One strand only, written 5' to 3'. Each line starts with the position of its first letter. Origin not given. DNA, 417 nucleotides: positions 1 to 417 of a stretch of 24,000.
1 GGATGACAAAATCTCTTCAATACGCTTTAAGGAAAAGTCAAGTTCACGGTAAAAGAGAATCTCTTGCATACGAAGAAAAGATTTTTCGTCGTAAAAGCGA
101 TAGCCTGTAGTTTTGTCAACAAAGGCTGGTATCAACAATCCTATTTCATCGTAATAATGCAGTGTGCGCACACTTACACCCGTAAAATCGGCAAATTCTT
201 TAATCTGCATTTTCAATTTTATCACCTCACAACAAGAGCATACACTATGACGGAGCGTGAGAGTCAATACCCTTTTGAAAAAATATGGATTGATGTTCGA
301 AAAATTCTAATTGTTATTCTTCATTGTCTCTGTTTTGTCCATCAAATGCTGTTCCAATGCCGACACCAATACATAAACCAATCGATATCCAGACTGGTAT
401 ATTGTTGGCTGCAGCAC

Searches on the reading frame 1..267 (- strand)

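Call 11: search_protein_families(library=pfam, proteins=[window:1-267:-], max_evalue=0.001)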
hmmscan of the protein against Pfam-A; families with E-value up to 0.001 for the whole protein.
window:1-267:- (89 aa): 2 families
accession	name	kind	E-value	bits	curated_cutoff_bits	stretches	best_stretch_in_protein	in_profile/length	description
PF00376.29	MerR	-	8.8e-15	54.7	28.2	1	22-59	2-38/38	MerR family regulatory protein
PF13411.12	MerR_1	-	2.3e-14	53.7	21.6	1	20-88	1-67/69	MerR HTH family regulatory protein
